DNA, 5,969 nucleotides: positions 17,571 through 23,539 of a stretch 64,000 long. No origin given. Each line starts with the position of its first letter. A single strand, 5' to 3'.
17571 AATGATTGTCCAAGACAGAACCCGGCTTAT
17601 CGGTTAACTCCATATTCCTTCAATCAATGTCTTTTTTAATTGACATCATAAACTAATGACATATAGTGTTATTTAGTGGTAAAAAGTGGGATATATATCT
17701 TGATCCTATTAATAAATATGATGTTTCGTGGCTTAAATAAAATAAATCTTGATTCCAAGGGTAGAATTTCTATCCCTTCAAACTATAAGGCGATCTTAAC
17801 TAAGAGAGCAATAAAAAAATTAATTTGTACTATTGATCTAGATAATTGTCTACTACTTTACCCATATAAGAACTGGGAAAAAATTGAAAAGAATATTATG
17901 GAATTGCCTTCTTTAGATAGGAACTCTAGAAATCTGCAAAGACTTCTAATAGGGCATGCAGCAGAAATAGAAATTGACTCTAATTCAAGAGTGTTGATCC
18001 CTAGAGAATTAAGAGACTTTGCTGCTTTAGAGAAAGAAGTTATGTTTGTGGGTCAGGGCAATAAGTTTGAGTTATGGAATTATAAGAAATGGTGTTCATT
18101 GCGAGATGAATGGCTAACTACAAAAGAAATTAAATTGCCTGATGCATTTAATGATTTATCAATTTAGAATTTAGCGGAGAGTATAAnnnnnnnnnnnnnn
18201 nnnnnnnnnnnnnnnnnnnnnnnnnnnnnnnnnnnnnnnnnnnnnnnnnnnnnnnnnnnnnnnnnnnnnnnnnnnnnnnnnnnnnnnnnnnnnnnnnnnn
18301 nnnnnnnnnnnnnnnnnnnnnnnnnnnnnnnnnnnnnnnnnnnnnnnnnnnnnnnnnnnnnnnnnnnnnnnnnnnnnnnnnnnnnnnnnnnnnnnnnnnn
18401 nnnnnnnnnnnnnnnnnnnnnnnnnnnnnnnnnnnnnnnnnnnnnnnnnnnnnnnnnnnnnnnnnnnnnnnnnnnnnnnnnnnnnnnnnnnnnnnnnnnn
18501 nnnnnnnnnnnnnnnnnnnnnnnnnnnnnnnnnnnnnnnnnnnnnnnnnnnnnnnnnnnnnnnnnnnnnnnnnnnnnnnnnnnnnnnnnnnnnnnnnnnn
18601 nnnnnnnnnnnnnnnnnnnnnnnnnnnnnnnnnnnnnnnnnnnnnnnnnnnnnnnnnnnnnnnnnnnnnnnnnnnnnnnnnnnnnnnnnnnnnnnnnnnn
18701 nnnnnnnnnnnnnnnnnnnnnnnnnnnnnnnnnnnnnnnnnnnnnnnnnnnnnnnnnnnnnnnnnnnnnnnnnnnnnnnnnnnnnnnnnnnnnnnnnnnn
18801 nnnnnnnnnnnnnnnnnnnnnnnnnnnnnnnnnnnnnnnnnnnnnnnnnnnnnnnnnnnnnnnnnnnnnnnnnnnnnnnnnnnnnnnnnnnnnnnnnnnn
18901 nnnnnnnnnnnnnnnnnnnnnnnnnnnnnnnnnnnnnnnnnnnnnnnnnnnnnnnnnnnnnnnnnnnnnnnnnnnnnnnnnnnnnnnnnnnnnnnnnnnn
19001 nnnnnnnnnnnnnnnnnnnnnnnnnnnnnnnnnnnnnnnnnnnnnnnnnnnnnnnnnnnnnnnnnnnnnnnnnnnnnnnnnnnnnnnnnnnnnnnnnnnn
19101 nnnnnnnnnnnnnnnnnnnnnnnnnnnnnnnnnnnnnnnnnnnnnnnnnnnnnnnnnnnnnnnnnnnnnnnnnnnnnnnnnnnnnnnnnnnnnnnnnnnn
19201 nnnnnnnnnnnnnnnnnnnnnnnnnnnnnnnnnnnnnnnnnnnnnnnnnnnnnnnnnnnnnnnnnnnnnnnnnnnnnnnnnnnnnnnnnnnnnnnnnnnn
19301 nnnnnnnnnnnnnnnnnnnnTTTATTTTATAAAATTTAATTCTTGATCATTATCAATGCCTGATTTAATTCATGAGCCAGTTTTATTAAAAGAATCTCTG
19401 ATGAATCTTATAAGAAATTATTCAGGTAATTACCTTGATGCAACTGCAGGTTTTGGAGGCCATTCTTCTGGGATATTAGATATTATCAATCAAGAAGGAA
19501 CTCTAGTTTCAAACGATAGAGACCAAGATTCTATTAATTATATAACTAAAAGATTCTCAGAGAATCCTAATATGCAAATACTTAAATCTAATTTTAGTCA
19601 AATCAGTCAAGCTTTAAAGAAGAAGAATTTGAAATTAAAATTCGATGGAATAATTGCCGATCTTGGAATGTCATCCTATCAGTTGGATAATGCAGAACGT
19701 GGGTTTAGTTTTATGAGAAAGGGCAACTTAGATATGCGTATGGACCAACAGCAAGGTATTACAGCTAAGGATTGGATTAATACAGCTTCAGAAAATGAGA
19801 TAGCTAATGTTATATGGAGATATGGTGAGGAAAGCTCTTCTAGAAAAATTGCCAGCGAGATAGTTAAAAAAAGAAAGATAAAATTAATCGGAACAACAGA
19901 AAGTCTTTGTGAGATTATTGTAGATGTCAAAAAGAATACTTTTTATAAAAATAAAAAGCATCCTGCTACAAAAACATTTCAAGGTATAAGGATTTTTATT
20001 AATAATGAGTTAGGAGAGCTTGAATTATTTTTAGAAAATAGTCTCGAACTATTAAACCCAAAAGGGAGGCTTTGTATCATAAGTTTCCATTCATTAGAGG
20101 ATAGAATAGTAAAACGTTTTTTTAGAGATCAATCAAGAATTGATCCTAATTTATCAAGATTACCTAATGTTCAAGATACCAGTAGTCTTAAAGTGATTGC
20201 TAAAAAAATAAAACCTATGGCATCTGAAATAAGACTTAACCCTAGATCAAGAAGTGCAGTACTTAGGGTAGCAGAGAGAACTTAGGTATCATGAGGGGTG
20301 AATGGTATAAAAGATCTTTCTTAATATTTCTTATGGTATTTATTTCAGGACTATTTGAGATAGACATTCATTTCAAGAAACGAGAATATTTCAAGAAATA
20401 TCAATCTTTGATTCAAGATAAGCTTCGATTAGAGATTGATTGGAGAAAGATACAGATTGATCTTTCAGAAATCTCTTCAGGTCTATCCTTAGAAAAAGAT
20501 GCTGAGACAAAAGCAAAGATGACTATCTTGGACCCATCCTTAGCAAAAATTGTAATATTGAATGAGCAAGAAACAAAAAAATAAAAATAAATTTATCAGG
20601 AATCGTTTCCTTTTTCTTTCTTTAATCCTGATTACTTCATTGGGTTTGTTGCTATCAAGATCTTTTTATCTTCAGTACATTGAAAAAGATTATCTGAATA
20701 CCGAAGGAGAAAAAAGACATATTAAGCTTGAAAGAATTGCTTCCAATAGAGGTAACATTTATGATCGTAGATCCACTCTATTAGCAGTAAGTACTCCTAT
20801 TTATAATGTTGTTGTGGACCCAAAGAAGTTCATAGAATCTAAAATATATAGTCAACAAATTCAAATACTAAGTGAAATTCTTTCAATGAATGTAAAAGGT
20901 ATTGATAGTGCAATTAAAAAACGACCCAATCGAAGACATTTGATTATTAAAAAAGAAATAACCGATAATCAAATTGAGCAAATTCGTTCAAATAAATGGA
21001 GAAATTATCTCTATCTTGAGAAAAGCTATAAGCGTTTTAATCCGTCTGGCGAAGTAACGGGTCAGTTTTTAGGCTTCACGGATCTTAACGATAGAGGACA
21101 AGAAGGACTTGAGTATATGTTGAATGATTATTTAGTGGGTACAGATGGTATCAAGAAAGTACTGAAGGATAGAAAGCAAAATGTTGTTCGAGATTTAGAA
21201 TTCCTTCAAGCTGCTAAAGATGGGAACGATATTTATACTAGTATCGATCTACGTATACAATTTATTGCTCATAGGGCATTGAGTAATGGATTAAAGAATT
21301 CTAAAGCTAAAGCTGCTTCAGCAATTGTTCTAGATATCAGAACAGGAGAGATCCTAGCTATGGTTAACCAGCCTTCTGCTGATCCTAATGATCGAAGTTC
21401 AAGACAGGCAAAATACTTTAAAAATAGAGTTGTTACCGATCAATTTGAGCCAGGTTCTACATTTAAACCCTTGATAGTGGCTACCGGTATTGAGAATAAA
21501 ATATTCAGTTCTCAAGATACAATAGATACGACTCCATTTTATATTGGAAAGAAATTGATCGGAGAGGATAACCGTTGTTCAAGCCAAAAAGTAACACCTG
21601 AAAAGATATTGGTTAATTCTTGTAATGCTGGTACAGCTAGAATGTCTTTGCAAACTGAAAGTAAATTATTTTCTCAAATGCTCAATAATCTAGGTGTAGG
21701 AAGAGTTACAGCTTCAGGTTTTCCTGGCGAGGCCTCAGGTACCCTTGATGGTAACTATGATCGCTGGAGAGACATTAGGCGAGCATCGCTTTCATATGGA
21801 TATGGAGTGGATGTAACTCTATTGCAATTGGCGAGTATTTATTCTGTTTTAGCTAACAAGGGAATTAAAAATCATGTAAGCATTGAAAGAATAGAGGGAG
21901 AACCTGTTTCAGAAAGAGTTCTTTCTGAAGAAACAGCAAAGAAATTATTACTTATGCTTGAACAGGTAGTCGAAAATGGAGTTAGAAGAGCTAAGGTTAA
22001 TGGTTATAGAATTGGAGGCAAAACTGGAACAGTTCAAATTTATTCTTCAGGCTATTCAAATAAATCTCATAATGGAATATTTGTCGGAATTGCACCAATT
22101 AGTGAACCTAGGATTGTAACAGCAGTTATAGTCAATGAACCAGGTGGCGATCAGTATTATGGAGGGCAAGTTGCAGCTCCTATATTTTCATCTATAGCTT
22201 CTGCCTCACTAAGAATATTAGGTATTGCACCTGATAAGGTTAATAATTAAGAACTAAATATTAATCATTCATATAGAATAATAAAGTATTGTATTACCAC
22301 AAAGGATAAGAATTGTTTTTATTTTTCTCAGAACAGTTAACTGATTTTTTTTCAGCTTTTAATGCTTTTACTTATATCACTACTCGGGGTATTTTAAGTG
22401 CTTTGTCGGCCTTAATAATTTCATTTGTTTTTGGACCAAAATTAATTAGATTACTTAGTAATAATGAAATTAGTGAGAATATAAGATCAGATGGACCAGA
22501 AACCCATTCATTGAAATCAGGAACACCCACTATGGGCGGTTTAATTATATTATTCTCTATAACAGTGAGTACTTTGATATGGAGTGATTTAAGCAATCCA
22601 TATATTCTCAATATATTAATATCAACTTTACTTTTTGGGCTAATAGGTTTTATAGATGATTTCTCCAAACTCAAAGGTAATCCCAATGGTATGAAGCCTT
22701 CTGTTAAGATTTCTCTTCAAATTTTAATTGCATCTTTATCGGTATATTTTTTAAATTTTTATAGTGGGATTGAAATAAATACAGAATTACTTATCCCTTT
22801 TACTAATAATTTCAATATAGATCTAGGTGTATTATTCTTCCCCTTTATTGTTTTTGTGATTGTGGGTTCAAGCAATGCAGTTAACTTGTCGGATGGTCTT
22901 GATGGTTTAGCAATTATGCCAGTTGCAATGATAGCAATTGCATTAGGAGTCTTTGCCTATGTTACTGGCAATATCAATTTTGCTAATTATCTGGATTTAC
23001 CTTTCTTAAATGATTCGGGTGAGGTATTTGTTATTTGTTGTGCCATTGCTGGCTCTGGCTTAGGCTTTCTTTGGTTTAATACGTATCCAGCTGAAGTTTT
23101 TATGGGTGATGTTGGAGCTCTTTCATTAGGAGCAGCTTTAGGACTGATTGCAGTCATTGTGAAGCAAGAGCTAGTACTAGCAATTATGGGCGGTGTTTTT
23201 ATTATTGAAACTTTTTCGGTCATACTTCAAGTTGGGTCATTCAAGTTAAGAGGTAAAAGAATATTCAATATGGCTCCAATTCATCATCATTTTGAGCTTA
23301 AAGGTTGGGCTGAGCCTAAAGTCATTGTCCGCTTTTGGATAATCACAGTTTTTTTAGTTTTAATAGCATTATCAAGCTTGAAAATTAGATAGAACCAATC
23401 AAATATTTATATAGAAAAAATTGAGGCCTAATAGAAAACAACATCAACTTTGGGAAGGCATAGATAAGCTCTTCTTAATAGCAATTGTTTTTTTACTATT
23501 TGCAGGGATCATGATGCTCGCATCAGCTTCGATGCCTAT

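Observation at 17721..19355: ftsZ relocated to the head of the dcw cluster, between mraZ and rsmH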

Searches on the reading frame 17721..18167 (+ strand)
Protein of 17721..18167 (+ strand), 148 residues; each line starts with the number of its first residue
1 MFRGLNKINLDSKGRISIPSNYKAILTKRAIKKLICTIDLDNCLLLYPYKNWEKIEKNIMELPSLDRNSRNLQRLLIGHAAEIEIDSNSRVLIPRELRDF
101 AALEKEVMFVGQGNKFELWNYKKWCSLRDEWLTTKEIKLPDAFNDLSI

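Call 3: search_protein_families(library=ncbifam, proteins=[window:17721-18167:+])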
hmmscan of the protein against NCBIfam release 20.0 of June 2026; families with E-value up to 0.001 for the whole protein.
window:17721-18167:+ (148 aa): 7 families
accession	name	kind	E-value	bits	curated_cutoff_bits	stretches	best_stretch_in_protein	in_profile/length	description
TIGR00242.1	TIGR00242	equivalog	5.6e-42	143.1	98.35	1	1-147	1-143/144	division/cell wall cluster transcriptional repressor MraZ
NF001482.0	PRK00326.3-4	equivalog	5e-28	97.8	168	1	1-128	1-141/160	division/cell wall cluster transcriptional repressor MraZ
NF001476.0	PRK00326.2-2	equivalog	5e-26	91.3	162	1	1-144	4-153/163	division/cell wall cluster transcriptional repressor MraZ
NF001477.0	PRK00326.2-4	equivalog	1.9e-24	86.3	162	1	4-124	6-127/155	division/cell wall cluster transcriptional repressor MraZ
NF001475.0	PRK00326.2-1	equivalog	7e-17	61.7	257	1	9-123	11-126/149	division/cell wall cluster transcriptional repressor MraZ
NF001483.0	PRK00326.3-5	equivalog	1.6e-16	60.9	239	1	4-122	5-125/155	division/cell wall cluster transcriptional repressor MraZ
NF006352.0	PRK08577.1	equivalog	3.7e-05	23.8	140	0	8-42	7-41/136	hypothetical protein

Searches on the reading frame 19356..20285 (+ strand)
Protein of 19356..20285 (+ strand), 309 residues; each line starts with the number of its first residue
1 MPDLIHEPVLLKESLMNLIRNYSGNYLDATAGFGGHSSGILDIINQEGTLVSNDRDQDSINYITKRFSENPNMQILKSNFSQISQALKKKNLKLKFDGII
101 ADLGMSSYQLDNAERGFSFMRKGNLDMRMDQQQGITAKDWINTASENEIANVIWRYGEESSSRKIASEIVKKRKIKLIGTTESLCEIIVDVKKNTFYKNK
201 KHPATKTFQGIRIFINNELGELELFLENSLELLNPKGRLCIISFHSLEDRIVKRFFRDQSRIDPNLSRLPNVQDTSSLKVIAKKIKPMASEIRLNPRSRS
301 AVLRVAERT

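Call 3: search_protein_families(library=ncbifam, proteins=[window:19356-20285:+])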
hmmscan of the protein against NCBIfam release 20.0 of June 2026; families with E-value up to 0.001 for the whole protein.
window:19356-20285:+ (309 aa): 2 families
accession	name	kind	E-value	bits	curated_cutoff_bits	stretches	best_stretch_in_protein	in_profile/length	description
TIGR00006.1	TIGR00006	equivalog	1.2e-103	346.8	154.3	1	5-308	6-309/310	16S rRNA (cytosine(1402)-N(4))-methyltransferase RsmH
NF041658.1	ornithlipidmtase_OlsG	equivalog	2.7e-05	24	350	1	23-117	41-134/191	ornithine lipid N-methyltransferase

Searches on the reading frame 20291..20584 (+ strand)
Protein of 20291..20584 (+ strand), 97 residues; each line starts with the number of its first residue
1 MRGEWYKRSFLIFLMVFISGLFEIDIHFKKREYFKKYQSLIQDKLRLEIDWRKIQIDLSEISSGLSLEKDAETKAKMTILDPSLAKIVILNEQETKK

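Call 3: search_protein_families(library=ncbifam, proteins=[window:20291-20584:+])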
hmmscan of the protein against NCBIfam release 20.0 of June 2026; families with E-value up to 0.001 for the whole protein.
window:20291-20584:+ (97 aa): 2 families
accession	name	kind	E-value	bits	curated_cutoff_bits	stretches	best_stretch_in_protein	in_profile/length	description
NF008040.0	PRK10772.1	equivalog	2.4e-05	24.3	96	1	9-89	27-107/109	cell division protein FtsL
TIGR02209.1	ftsL_broad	equivalog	0.00074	19.4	42.45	1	10-82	6-78/85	cell division protein FtsL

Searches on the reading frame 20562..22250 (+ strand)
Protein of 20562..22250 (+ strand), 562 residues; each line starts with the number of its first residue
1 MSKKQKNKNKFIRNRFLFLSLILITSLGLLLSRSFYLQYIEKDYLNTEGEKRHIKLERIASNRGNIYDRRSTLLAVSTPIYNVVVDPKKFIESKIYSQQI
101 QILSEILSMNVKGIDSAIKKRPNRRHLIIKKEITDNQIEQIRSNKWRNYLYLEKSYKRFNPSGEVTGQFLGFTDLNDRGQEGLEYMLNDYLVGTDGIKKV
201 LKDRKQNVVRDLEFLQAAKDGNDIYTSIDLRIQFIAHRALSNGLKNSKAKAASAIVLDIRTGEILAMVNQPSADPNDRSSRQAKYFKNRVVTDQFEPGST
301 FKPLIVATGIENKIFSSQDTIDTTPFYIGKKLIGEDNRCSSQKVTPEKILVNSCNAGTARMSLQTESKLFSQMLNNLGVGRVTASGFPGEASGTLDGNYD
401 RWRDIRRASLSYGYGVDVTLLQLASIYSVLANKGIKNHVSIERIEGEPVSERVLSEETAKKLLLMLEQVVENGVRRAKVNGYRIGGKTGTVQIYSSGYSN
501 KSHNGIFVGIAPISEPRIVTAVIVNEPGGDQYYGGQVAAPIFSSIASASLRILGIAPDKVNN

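Call 3: search_protein_families(library=ncbifam, proteins=[window:20562-22250:+])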
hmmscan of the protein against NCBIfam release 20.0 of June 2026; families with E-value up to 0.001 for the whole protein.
window:20562-22250:+ (562 aa): 20 families
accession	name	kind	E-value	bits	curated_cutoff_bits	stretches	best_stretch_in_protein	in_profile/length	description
NF053573.1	PBP2_PenA_Neis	exception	2.7e-123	412.5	1105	1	3-559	14-570/572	peptidoglycan D,D-transpeptidase PBP2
NF011685.0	PRK15105.1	subfamily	3.9e-114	382.3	737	1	2-560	10-568/588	peptidoglycan glycosyltransferase FtsI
TIGR02214.1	spoVD_pbp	equivalog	2.7e-92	310.1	688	1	21-559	6-564/636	stage V sporulation protein D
TIGR03423.1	pbp2_mrdA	equivalog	2e-76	257.9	455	1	15-548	2-589/593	penicillin-binding protein 2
NF038271.1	strep_PBP2X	exception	2.5e-39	135.1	1050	1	45-453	55-507/750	penicillin-binding protein PBP2X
TIGR02074.1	PBP_1a_fam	subfamily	1.2e-27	97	508.75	1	205-547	206-530/535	PBP1A family penicillin-binding protein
NF051842.1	PBP4_5_Efaec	equivalog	2.1e-27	95.8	700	1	53-508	155-630/668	penicillin-binding protein PBP4(5)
NF008061.0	PRK10795.1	equivalog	1.5e-25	89.8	962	1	9-322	16-354/634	peptidoglycan DD-transpeptidase MrdA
NF000237.1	MECA_PBP2A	equivalog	1.5e-18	66.5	750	1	51-509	139-619/668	PBP2a family beta-lactam-resistant peptidoglycan transpeptidase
NF038278.1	strep_PBP2B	exception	3e-18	65.6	975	2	175-329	258-415/678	penicillin-binding protein PBP2B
NF051885.1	tranpepglycosPbpC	equivalog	6.5e-17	61.3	900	1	224-498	294-555/632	multimodular transpeptidase-transglycosylase PbpC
NF000408.1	MECA2_pure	exception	1.6e-16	59.7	1525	1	54-495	142-605/668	PBP2a family beta-lactam-resistant peptidoglycan transpeptidase MecA2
NF000407.1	MECC_PBP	exception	1.8e-16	59.5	1500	1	52-522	137-628/665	PBP2a family beta-lactam-resistant peptidoglycan transpeptidase MecC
NF000409.1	MECA_pure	exception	2.8e-16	59.2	1490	1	52-495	140-605/668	PBP2a family beta-lactam-resistant peptidoglycan transpeptidase MecA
NF033378.1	MECD_PBP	exception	3.3e-16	58.7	1450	1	52-510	142-629/678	PBP2a family beta-lactam-resistant peptidoglycan transpeptidase MecD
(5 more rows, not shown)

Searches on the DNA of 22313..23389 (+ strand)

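Call 56: search_rna_families(sources=[L165, L166, L167, L168, L097, L003, L095], threshold=gathering)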
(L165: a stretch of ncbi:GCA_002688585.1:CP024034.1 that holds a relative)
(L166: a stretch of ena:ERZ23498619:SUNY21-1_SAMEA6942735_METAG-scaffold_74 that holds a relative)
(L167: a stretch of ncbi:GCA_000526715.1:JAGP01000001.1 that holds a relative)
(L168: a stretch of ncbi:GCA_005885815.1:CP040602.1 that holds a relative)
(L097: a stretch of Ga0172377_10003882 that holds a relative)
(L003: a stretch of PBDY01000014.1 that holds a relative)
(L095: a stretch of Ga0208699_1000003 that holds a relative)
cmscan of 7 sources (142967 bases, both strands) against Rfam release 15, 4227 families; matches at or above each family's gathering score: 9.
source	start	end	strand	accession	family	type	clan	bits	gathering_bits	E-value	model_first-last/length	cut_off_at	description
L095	3186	3538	+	RF00010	RNaseP_bact_a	Gene; ribozyme;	CL00002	342.6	100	3e-111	1-367/367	no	Bacterial RNase P class A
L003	9102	9437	+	RF00010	RNaseP_bact_a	Gene; ribozyme;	CL00002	326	100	1.2e-105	1-367/367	no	Bacterial RNase P class A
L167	7692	8067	+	RF00010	RNaseP_bact_a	Gene; ribozyme;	CL00002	322.8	100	1.5e-104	1-367/367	no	Bacterial RNase P class A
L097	1358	1735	+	RF00010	RNaseP_bact_a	Gene; ribozyme;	CL00002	321.6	100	3.8e-104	1-367/367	no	Bacterial RNase P class A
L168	7463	7836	+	RF00010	RNaseP_bact_a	Gene; ribozyme;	CL00002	316.7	100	1.8e-102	1-367/367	no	Bacterial RNase P class A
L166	9043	9405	+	RF00010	RNaseP_bact_a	Gene; ribozyme;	CL00002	309.5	100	4.6e-100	1-367/367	no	Bacterial RNase P class A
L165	8940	9303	+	RF00010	RNaseP_bact_a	Gene; ribozyme;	CL00002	301.8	100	1.9e-97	1-367/367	no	Bacterial RNase P class A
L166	4968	5041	+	RF00005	tRNA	Gene; tRNA;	CL00001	66.9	29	5e-12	1-71/71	no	tRNA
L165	6628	6701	+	RF00005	tRNA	Gene; tRNA;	CL00001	65.3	29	1.4e-11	1-71/71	no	tRNA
